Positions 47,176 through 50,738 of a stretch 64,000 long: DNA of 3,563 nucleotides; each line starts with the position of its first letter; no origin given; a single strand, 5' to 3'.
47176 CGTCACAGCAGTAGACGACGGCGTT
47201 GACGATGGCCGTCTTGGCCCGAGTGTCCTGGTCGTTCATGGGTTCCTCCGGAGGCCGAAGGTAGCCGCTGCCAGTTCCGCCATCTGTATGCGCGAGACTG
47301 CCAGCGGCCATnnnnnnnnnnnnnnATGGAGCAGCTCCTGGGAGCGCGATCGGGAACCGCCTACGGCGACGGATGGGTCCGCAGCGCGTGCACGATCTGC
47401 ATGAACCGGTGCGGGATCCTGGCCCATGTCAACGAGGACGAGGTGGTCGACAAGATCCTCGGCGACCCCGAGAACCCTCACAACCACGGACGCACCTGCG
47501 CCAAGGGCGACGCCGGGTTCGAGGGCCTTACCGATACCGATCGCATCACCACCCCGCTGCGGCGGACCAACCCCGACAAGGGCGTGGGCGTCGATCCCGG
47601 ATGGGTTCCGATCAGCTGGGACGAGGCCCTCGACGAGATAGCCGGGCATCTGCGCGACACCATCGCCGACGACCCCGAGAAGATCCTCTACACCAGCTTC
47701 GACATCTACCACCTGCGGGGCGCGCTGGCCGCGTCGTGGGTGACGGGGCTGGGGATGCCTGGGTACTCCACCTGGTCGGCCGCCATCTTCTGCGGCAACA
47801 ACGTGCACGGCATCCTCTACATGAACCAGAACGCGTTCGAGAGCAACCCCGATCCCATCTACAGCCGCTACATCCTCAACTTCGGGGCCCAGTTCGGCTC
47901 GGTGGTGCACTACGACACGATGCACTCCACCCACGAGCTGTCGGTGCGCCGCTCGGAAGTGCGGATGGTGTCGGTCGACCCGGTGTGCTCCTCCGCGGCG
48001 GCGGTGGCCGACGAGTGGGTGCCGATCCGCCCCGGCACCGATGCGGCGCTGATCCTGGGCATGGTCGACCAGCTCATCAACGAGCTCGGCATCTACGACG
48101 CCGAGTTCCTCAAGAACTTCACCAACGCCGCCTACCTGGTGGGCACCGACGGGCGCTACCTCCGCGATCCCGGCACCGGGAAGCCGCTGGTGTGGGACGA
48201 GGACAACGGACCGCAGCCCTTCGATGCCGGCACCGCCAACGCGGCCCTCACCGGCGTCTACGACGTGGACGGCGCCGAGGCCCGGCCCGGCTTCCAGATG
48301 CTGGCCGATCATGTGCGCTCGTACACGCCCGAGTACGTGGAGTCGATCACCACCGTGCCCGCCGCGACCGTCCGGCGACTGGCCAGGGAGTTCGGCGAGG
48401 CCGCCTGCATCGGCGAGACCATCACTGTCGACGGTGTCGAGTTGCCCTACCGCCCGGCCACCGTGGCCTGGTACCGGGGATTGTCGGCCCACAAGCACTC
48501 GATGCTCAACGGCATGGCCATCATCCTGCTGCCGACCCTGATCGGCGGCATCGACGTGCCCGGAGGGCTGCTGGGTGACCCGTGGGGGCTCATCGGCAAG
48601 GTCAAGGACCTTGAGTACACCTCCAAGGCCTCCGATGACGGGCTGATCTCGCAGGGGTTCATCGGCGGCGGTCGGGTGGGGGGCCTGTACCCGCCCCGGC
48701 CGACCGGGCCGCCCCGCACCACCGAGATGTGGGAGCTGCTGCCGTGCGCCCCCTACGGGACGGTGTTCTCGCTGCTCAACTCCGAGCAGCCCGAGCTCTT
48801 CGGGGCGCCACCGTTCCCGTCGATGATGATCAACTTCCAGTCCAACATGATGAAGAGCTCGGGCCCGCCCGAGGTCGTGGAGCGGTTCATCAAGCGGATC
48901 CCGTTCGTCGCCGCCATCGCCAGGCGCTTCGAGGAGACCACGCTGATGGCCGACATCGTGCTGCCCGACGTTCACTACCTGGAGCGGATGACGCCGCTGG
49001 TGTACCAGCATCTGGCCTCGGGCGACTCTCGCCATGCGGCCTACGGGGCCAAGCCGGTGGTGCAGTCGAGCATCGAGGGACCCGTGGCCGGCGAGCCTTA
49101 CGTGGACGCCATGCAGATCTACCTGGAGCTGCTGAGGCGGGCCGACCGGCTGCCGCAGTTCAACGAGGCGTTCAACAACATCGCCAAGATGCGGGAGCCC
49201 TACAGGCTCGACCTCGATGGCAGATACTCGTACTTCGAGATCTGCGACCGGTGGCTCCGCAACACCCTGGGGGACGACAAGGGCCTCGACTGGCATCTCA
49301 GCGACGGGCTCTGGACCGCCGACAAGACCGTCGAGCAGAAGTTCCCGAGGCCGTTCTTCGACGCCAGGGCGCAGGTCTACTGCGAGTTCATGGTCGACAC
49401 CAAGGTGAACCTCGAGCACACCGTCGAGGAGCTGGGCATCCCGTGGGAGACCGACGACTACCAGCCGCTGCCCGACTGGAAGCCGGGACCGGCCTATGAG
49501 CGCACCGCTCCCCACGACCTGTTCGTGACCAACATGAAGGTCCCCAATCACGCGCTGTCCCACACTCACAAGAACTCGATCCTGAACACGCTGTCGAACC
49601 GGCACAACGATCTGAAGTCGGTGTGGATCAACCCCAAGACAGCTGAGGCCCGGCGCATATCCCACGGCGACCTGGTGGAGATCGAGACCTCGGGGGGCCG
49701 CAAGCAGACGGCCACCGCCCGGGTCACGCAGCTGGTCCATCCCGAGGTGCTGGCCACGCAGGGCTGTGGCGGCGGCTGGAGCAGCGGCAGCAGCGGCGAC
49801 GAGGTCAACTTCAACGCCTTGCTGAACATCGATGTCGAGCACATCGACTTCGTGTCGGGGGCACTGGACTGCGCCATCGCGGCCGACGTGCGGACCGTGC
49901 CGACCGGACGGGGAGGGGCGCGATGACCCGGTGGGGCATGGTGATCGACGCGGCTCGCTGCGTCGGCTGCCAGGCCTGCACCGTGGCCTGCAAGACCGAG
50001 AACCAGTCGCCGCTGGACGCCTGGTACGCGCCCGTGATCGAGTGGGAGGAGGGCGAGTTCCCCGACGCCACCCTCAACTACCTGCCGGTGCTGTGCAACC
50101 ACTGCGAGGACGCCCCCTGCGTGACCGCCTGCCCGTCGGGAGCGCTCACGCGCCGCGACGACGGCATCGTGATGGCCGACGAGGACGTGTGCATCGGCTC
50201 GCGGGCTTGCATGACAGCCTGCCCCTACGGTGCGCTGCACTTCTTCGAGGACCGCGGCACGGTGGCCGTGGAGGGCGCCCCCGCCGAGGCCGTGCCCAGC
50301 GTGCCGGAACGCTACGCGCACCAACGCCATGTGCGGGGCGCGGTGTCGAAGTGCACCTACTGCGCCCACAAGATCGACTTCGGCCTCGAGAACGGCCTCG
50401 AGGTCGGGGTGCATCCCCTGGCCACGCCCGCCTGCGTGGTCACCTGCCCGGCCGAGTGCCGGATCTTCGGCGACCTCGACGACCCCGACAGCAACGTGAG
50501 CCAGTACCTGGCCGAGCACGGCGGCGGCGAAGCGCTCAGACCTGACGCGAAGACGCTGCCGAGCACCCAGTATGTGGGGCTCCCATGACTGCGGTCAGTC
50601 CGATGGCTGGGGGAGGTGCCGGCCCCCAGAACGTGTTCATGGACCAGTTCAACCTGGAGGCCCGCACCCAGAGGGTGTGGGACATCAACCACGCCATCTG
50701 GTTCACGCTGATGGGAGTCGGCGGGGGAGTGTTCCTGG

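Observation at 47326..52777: Tat-less three-subunit molybdoenzyme (SoeABC-like architecture) directly followed by a split ThDP decarboxylase (ComDE-like)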

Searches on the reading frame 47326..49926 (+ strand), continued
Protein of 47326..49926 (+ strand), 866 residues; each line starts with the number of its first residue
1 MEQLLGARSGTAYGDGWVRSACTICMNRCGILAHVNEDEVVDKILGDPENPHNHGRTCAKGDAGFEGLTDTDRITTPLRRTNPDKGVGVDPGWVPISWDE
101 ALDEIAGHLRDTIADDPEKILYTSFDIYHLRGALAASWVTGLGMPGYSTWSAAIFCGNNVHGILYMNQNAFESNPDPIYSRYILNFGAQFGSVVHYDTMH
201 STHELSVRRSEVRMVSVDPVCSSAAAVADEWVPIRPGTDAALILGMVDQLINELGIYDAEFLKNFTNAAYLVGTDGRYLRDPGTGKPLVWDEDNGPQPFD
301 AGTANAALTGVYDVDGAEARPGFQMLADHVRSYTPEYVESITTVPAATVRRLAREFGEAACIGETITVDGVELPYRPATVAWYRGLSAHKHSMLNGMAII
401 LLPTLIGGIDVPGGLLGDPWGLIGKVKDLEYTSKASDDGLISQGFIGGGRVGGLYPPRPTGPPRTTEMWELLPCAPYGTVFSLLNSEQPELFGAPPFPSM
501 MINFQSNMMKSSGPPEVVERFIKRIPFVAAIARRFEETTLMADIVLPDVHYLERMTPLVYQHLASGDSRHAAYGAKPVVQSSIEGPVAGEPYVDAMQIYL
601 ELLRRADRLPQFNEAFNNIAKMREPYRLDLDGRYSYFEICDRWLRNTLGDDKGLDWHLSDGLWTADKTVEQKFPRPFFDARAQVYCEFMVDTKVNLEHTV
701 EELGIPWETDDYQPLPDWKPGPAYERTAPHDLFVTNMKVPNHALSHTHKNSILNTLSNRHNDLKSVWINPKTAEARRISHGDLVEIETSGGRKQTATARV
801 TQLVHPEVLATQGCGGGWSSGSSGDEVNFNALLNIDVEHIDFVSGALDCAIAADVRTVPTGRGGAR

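Call 83: search_protein_families(library=ncbifam, proteins=[L018:15172-15753:+, L018:15820-17259:+, L018:17908-19824:+, L018:19883-21202:+, L018:17541-17831:+, L023:14223-15509:+], max_evalue=1e-20)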
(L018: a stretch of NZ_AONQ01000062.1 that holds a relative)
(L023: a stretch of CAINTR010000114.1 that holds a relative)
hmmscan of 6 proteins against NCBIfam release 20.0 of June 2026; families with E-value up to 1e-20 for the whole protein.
L018:15172-15753:+ (193 aa): 6 families
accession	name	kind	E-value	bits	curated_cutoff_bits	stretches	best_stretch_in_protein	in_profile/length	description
NF045762.1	PhenlGlyoxDHPadE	equivalog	4.7e-96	320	300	1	3-187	2-186/187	NADH-dependent phenylglyoxylate dehydrogenase subunit gamma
TIGR02175.1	PorC_KorC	subfamily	8.7e-61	204.7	81.1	1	4-181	3-176/177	2-oxoacid:acceptor oxidoreductase, gamma subunit, pyruvate/2-ketoisovalerate family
NF040683.1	PorC_Meth_Thtga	equivalog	1.3e-50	171.6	270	1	4-181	3-174/177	pyruvate synthase subunit PorC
NF006321.0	PRK08534.1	equivalog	4.7e-49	166.5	225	1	4-180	3-177/181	pyruvate ferredoxin oxidoreductase subunit gamma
NF010632.0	PRK14029.1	equivalog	6.4e-48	162.8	335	1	4-185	3-185/185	pyruvate/ketoisovalerate ferredoxin oxidoreductase subunit gamma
NF004497.0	PRK05844.1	equivalog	2.9e-28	98.8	243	1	4-180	3-185/186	pyruvate flavodoxin oxidoreductase subunit gamma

L018:15820-17259:+ (479 aa): 12 families
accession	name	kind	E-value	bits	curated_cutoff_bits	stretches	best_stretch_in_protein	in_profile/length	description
NF045764.1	PhenlGlyoxDHPadG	equivalog_domain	1.7e-233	774.3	700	1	82-479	1-398/398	NADH-dependent phenylglyoxylate dehydrogenase subunit alpha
NF040682.1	PorA_Arch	equivalog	1.2e-112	376.7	550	1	82-464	2-375/387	pyruvate synthase subunit PorA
NF006233.0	PRK08367.1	equivalog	5.5e-93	311.9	625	1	85-463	6-375/394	pyruvate ferredoxin oxidoreductase subunit alpha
NF006232.0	PRK08366.1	equivalog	4.8e-81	272.4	646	1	85-454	9-368/394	2-ketoisovalerate ferredoxin oxidoreductase subunit alpha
NF045791.1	OxalOxredalpha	equivalog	1.2e-76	258.3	500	1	88-462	9-377/395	oxalate oxidoreductase subunit alpha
NF007201.0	PRK09622.1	equivalog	4e-72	243.3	590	1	82-459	9-377/405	2-oxoacid:ferredoxin oxidoreductase subunit alpha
TIGR02176.1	pyruv_ox_red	equivalog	1.3e-37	129.2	911.35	1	83-449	1-367/1167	pyruvate:ferredoxin (flavodoxin) oxidoreductase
NF006412.0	PRK08659.1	equivalog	5.8e-32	111.3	411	1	82-406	4-332/378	2-oxoacid:acceptor oxidoreductase subunit alpha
NF005507.0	PRK07119.1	subfamily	4.1e-29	101.5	399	0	83-247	4-170/352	3-methyl-2-oxobutanoate dehydrogenase subunit VorB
TIGR03710.1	OAFO_sf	subfamily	9.3e-28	97.1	482.75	0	77-188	187-296/561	2-oxoacid:acceptor oxidoreductase subunit alpha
NF041170.1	Oxoac_fdxalpha_Archa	equivalog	1.1e-22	80.2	800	0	73-235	225-402/636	2-oxoacid:ferredoxin oxidoreductase subunit alpha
NF007206.0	PRK09627.1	equivalog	1.9e-22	79.7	579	0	83-247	3-169/375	2-oxoglutarate synthase subunit alpha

L018:17908-19824:+ (638 aa): 4 families
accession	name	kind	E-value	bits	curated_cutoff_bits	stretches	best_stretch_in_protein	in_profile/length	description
NF045766.1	PhenlGlyoxDHPadI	equivalog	9.1e-246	815.7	700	1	202-637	2-442/443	NADH-dependent phenylglyoxylate dehydrogenase subunit beta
NF008819.1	PRK11865.1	equivalog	1.1e-79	267.8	405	1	339-629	6-297/300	pyruvate synthase subunit PorB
NF008818.0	PRK11864.1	subfamily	9.6e-78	261.3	405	1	339-632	6-296/300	3-methyl-2-oxobutanoate dehydrogenase subunit beta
NF045792.1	OxalOxredbeta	equivalog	1.8e-60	204.6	590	1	340-628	10-303/311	oxalate oxidoreductase subunit beta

L018:19883-21202:+ (439 aa): 6 families
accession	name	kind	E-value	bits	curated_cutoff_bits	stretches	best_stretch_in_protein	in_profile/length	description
TIGR02155.1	PA_CoA_ligase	equivalog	9.5e-177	587.7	646.3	1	18-437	1-422/422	phenylacetate--CoA ligase PaaK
NF041878.1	paak_haloarch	equivalog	4.2e-156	519.8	700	1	18-437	6-427/427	phenylacetate--CoA ligase PaaK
NF045666.1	DVU1553_fam_AMP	equivalog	3.7e-53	180.7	300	1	16-335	14-330/331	DVU_1553 family AMP-dependent CoA ligase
NF053551.1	FlxY_rubin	equivalog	5.8e-53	180.1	520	1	18-421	2-403/424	flexirubin biosynthesis putative acyl-CoA ligase FlxY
NF041217.1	BagE_FevW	exception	5.4e-42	144.2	800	1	22-423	10-392/424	bagremycin/ferroverdin synthetase BagE/FevW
TIGR03335.1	F390_ftsA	equivalog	5.6e-33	114.3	458.7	1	13-360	2-353/445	coenzyme F390 synthetase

L018:17541-17831:+ (96 aa): 0 families

L023:14223-15509:+ (428 aa): 6 families
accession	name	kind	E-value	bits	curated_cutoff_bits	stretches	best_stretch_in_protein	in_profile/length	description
TIGR02155.1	PA_CoA_ligase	equivalog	7.6e-182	604.5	646.3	1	7-426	1-422/422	phenylacetate--CoA ligase PaaK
NF041878.1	paak_haloarch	equivalog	5.6e-160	532.6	700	1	5-426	4-427/427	phenylacetate--CoA ligase PaaK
NF045666.1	DVU1553_fam_AMP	equivalog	1.4e-55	188.6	300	1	5-324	14-330/331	DVU_1553 family AMP-dependent CoA ligase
NF053551.1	FlxY_rubin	equivalog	5.5e-55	186.8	520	1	7-405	2-398/424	flexirubin biosynthesis putative acyl-CoA ligase FlxY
NF041217.1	BagE_FevW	exception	1.2e-42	146.3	800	1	10-415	9-396/424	bagremycin/ferroverdin synthetase BagE/FevW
TIGR03335.1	F390_ftsA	equivalog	1.9e-35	122.5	458.7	1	2-341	2-345/445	coenzyme F390 synthetase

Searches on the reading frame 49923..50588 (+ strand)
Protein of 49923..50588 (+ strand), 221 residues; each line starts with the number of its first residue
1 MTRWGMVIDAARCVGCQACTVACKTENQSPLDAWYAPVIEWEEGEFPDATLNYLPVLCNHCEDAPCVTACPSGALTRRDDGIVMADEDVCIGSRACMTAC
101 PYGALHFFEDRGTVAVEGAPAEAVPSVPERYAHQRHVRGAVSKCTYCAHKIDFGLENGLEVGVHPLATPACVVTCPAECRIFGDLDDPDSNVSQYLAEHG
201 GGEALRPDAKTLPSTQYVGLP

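Call 8: search_protein_families(library=pfam, proteins=[window:49923-50588:+], max_evalue=0.01)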
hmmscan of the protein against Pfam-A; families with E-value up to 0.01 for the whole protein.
window:49923-50588:+ (221 aa): 12 families
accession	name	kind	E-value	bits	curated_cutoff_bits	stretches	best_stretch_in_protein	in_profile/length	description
PF13247.11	Fer4_11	-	1.4e-16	61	26.2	1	51-110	3-64/100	4Fe-4S dicluster domain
PF12838.12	Fer4_7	-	3.4e-13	50.3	27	3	58-104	2-52/52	4Fe-4S dicluster domain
PF13237.11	Fer4_10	-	4.4e-11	43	25.5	3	84-176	3-53/53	4Fe-4S dicluster domain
PF12837.12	Fer4_6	-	1.2e-09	38.1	25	3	86-105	5-24/24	4Fe-4S binding domain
PF12797.12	Fer4_2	-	3.9e-09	36.3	24.5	2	4-24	1-21/22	4Fe-4S binding domain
PF13187.11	Fer4_9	-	1.2e-07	32.1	27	2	58-104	2-51/52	4Fe-4S dicluster domain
PF00037.32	Fer4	-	8.3e-07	29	21.1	2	86-105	4-23/24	4Fe-4S binding domain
PF13183.11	Fer4_8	-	1.3e-06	29.3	27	1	10-73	2-67/68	4Fe-4S dicluster domain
PF13534.11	Fer4_17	-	3.6e-05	24.7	22.2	0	90-147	2-49/61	4Fe-4S dicluster domain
PF14697.11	Fer4_21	-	0.00026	21.5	35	1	7-26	2-21/59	4Fe-4S dicluster domain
PF25160.1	LdpA_Fe-S-bd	-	0.00092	19.4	27.6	1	63-106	6-44/49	LdpA Fe-S cluster-binding domain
PF12798.12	Fer4_3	-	0.0087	17.3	27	0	90-104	1-15/15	4Fe-4S binding domain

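Call 9: search_protein_families(library=ncbifam, proteins=[window:49923-50588:+], max_evalue=0.01)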
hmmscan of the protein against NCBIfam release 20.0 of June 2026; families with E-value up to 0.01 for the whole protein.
window:49923-50588:+ (221 aa): 59 families (the best 25 are shown)
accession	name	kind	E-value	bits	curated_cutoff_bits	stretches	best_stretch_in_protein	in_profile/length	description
NF041715.1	arsenate_red_ArrB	equivalog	2.4e-52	177.8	450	2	3-108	2-107/233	arsenate respiratory reductase iron-sulfur subunit ArrB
NF045797.1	DsrO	equivalog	1.8e-45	155.2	200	1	2-218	42-234/235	sulfate reduction electron transfer complex DsrMKJOP subunit DsrO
NF011569.0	PRK14993.1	equivalog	8e-41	140.1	416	2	2-107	42-149/244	tetrathionate reductase subunit TtrB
TIGR02951.1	DMSO_dmsB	equivalog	1.3e-34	119.6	214.1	1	4-114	2-121/161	DMSO/selenate family reductase complex B subunit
TIGR03149.1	cyt_nit_nrfC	equivalog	3e-34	118.3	377.6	2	2-108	37-144/225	cytochrome c nitrite reductase Fe-S protein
NF041782.1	mnquin_red_QrcC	equivalog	7e-32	111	400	1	4-196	1-204/239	menaquinone reductase iron-sulfur cluster-binding subunit QrcC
TIGR03478.1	DMSO_red_II_bet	subfamily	3.9e-30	104.9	480.7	3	43-110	116-184/321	DMSO reductase family type II enzyme, iron-sulfur subunit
NF008134.0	PRK10882.1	equivalog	1.1e-25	90.4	263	3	50-104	105-160/329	hydrogenase 2 operon protein HybA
NF038355.1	FDH3_beta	equivalog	1.9e-25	89.9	240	1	6-110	5-106/180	formate dehydrogenase FDH3 subunit beta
NF042979.1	EthbenzDh_ebdB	equivalog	1.3e-23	83.4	740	1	43-108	138-204/354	ethylbenzene dehydrogenase subunit beta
NF045715.1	sulf_resp_HmcB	equivalog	5.3e-19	68.4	420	2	5-103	38-152/307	sulfate respiration complex iron-sulfur protein HmcB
TIGR01660.1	narH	equivalog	1.7e-18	66.3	524.05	1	43-107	168-233/492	nitrate reductase subunit beta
NF009408.0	PRK12769.1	equivalog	1.9e-18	65.9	1003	1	6-112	5-109/659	formate-dependent uric acid utilization protein AegA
NF009451.0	PRK12809.1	equivalog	5.3e-18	64.6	1154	1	7-108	6-105/639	formate-dependent uric acid utilization protein YgfT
NF007658.0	PRK10330.1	equivalog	1.2e-16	60.7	260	1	6-119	5-117/181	electron transport protein HydN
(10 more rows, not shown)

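Call 46: list_cluster_members(proteins=[L041:9902-12844:+, L058:9854-12838:+, L058:9899-12838:+, L053:9902-12832:+, window:47326-49926:+, window:49923-50588:+, window:50585-51592:+, window:45872-47311:-])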
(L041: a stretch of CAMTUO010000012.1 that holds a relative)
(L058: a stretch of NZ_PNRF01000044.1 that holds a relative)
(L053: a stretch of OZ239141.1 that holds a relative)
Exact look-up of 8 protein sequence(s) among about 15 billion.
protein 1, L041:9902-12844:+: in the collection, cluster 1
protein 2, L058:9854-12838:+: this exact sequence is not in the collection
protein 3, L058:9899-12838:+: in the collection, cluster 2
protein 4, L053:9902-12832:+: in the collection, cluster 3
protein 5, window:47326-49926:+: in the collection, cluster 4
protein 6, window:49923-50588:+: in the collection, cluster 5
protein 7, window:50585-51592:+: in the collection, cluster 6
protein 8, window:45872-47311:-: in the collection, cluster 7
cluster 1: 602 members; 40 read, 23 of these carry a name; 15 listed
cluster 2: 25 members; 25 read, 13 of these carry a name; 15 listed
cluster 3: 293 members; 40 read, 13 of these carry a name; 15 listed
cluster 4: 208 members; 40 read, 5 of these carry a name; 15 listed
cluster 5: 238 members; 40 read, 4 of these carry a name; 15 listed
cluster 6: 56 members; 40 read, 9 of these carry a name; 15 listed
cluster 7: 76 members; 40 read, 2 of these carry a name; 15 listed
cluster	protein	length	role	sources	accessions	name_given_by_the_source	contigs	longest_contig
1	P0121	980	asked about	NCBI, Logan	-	-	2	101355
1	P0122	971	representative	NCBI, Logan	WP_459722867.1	molybdopterin oxidoreductase family protein [Sideroxyarcus sp. TK5]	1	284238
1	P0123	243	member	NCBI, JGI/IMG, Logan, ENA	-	Fe-S-cluster-containing dehydrogenase component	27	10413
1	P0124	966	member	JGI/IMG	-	anaerobic selenocysteine-containing dehydrogenase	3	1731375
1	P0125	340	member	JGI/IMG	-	anaerobic selenocysteine-containing dehydrogenase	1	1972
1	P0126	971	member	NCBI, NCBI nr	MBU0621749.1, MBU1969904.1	MAG: molybdopterin oxidoreductase family protein [Gammaproteobacteria bacterium] | molybdopterin oxidoreductase family protein [Gammaproteobacteria bacterium]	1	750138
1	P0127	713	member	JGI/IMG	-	anaerobic selenocysteine-containing dehydrogenase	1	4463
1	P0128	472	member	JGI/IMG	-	anaerobic selenocysteine-containing dehydrogenase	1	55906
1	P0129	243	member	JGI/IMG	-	Fe-S-cluster-containing dehydrogenase component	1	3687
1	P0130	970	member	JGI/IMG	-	sulfite dehydrogenase (quinone) subunit SoeA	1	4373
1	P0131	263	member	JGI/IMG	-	anaerobic selenocysteine-containing dehydrogenase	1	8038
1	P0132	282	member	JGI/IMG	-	anaerobic selenocysteine-containing dehydrogenase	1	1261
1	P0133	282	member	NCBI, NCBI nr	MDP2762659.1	MAG: molybdopterin oxidoreductase family protein, partial [Sideroxyarcus sp.] | molybdopterin oxidoreductase family protein [Sideroxyarcus sp.]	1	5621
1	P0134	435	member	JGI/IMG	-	anaerobic selenocysteine-containing dehydrogenase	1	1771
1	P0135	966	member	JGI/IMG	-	sulfite dehydrogenase (quinone) subunit SoeA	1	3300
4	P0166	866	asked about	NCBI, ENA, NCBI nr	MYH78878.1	MAG: molybdopterin-dependent oxidoreductase [Acidimicrobiaceae bacterium] | molybdopterin-dependent oxidoreductase [Acidimicrobiaceae bacterium]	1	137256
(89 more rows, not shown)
